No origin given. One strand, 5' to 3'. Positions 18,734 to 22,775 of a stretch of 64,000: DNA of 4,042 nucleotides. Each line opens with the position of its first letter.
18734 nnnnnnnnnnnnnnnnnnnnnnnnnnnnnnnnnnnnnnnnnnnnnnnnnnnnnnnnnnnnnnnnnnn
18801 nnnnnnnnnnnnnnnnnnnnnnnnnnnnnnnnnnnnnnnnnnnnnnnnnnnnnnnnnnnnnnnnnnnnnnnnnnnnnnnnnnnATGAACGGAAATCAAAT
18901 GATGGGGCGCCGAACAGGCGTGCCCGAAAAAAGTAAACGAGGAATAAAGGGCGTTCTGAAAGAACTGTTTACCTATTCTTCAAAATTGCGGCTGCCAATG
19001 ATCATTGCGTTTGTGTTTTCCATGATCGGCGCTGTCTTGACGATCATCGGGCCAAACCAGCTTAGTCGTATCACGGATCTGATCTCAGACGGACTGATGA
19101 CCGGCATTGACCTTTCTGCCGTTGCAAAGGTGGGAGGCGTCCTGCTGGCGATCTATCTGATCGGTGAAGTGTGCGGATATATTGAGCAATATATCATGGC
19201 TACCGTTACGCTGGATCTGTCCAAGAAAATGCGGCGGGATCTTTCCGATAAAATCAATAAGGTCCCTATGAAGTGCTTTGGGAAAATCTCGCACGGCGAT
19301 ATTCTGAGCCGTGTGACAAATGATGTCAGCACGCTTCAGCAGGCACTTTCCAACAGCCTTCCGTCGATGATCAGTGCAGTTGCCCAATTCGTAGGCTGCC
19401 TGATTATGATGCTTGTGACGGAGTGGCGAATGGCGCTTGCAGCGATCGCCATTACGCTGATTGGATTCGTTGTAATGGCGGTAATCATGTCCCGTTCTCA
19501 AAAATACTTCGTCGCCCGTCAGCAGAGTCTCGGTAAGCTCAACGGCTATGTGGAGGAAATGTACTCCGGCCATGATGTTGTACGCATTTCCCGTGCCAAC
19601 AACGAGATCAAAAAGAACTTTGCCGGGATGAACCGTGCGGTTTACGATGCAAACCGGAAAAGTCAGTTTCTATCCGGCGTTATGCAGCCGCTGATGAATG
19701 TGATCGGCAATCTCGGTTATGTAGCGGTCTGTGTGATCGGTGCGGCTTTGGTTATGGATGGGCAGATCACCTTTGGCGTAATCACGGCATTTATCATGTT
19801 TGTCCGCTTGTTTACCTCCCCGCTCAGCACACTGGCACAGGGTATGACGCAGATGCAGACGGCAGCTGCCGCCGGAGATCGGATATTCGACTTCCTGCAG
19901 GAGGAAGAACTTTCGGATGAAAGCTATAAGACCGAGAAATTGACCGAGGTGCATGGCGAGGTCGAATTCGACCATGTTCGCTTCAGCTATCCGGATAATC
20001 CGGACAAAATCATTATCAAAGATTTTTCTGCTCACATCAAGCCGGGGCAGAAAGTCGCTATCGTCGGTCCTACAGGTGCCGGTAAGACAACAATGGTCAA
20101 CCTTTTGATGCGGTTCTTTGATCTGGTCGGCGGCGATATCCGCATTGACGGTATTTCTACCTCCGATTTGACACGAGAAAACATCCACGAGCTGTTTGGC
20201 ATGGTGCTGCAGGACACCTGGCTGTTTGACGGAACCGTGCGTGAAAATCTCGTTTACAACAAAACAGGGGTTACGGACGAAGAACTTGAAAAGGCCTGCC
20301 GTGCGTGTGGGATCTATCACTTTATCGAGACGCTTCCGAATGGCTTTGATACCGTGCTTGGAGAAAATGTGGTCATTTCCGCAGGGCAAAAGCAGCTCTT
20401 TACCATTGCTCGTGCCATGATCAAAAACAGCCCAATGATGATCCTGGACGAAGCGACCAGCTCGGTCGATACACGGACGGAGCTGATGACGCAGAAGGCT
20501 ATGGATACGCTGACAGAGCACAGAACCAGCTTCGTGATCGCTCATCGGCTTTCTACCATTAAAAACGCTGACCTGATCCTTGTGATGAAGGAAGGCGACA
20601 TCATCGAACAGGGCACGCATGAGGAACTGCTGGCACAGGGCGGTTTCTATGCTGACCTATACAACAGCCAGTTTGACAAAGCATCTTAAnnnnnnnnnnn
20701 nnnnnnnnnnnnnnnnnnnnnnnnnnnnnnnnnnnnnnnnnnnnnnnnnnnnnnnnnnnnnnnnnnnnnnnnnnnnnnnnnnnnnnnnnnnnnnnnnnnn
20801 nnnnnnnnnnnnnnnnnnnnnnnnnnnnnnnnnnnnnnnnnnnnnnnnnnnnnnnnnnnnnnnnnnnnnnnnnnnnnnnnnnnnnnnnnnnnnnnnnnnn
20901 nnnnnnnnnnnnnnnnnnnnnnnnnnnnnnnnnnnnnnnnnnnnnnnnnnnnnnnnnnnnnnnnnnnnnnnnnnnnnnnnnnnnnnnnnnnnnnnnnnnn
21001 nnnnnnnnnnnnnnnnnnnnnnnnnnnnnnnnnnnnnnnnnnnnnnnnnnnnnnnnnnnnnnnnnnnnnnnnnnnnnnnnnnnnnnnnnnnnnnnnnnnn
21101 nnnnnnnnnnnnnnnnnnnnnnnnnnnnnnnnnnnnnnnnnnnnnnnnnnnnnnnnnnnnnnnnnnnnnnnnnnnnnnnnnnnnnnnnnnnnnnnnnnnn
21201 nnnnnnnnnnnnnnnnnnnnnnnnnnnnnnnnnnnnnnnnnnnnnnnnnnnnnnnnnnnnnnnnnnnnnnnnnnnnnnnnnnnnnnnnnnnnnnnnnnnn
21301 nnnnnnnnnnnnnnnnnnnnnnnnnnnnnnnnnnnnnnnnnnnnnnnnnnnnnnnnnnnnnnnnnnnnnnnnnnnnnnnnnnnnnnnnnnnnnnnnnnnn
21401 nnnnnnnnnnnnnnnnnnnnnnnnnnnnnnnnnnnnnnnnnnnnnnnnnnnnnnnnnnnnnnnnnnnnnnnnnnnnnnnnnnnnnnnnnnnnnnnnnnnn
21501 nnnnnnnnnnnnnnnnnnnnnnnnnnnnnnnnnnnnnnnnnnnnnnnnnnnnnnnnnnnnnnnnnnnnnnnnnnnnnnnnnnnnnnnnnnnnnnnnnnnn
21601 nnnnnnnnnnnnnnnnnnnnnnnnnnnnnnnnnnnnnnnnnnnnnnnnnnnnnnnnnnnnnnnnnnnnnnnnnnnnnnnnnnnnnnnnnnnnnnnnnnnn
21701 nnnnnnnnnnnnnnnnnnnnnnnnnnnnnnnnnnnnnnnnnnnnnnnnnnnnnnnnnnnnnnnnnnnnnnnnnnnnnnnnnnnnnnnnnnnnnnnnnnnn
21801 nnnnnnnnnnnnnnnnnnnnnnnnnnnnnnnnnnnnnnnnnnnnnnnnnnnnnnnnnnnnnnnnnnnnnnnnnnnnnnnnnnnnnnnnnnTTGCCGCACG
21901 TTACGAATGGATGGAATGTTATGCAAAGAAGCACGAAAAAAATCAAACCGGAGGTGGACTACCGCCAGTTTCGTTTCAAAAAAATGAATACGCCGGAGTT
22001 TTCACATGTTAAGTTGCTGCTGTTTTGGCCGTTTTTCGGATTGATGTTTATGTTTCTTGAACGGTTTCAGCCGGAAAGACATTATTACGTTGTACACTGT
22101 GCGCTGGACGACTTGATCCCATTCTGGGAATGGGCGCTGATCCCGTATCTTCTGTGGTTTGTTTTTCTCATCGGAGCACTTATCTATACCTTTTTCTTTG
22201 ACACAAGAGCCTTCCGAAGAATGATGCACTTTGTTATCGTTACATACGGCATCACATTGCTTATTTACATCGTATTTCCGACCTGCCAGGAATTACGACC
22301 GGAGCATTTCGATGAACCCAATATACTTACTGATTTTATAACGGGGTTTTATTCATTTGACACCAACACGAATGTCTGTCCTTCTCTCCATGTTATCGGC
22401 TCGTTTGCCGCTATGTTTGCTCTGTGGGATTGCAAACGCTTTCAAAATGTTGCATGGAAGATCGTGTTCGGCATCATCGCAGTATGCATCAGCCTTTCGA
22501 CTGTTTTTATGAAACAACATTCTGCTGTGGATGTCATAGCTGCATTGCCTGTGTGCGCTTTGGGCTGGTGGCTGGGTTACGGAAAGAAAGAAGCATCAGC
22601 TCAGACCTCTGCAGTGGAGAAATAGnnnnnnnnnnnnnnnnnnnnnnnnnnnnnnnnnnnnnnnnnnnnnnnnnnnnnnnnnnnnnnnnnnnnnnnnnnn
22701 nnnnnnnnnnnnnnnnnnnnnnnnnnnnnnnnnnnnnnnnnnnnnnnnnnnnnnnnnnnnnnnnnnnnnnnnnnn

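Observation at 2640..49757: About 47-kb lower-GC block between tRNA-Leu(CAA) and guaA, compositionally distinct from flanks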

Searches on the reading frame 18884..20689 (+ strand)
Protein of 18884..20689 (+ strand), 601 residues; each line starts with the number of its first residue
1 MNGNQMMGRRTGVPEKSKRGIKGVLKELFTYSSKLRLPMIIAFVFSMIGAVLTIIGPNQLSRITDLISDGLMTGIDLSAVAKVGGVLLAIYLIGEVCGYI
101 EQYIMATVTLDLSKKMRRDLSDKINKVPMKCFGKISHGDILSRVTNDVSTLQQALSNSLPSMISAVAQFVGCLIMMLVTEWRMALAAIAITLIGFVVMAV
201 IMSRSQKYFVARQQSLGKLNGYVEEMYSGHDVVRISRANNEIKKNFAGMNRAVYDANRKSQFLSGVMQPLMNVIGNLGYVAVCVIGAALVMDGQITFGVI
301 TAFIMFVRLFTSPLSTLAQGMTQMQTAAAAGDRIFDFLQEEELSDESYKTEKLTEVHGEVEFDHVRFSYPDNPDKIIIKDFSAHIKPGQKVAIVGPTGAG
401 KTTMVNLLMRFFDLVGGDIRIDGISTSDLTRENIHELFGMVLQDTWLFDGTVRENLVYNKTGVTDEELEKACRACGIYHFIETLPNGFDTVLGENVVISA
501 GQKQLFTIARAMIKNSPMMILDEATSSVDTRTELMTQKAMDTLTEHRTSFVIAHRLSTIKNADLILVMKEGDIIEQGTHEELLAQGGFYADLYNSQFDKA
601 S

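Call 44: search_protein_families(library=ncbifam, proteins=[window:18884-20689:+], max_evalue=0.00001)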
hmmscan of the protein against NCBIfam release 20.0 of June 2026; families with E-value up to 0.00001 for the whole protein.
window:18884-20689:+ (601 aa): 165 families (the best 25 are shown)
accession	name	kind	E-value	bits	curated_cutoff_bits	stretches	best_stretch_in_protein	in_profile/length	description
TIGR02203.1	MsbA_lipidA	equivalog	1.9e-128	429.5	602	1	38-598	11-571/572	lipid A export permease/ATP-binding protein MsbA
TIGR02204.1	MsbA_rel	hypoth_equivalog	7.5e-119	398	780.4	1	24-597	5-576/576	ABC transporter, permease/ATP-binding protein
NF008381.0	PRK11176.1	equivalog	1.2e-108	364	867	1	25-598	13-581/582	lipid A ABC transporter ATP-binding protein/permease MsbA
TIGR00958.1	3a01208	subfamily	7.7e-103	345.1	874.6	1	15-592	139-710/711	antigen peptide transporter 2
NF052233.1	CphA_assoc_ABC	equivalog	1.2e-100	338.1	880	1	24-599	171-746/766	cyanophycin metabolism-associated ABC transporter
NF010178.0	PRK13657.1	equivalog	1.2e-96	324.4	733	1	40-597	22-571/588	glucan ABC transporter ATP-binding protein/ permease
NF045513.1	HepA_fam_ABC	equivalog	1.2e-95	321.2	725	1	80-596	94-609/610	heterocyst formation ABC transporter subunit HepA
TIGR03796.1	NHLM_micro_ABC1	equivalog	1e-94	318.2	853.3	1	83-592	197-708/710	NHLP family bacteriocin export ABC transporter peptidase/permease/ATPase subunit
NF008056.1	PRK10790.1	equivalog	8.5e-93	311.8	746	1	22-597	8-576/584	SmdB family multidrug efflux ABC transporter permease/ATP-binding protein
TIGR03797.1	NHLM_micro_ABC2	equivalog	6.6e-85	286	709.4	1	38-596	137-685/686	NHLP bacteriocin export ABC transporter permease/ATPase subunit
TIGR03375.1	type_I_sec_LssB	subfamily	4.9e-84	282.9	693.1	1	169-585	276-691/696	type I secretion system permease/ATPase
TIGR01846.1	type_I_sec_HlyB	subfamily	1.8e-83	281.1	725.55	1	43-597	145-693/694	type I secretion system permease/ATPase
TIGR01192.1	chvA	subfamily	1.4e-82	278.2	585.4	1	41-593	23-567/585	glucan export ABC transporter ATP-binding protein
TIGR01193.1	bacteriocin_ABC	subfamily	1.7e-81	274.8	523.85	1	37-594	156-707/708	peptide cleavage/export ABC transporter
NF008055.0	PRK10789.1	equivalog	7e-79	265.8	845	1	41-597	20-572/590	SmdA family multidrug ABC transporter permease/ATP-binding protein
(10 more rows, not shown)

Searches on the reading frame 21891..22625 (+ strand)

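Call 6: search_protein_families(library=pfam, proteins=[window:21891-22625:+])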
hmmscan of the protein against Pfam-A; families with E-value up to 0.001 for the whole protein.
window:21891-22625:+ (244 aa): 2 families
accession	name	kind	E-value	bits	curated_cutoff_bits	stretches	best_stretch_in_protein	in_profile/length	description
PF01569.27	PAP2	-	7.1e-08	32.7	27.2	1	121-230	11-122/130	PAP2 superfamily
PF14378.12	PAP2_3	-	3.6e-07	30.6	27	1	86-228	36-190/190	PAP2 superfamily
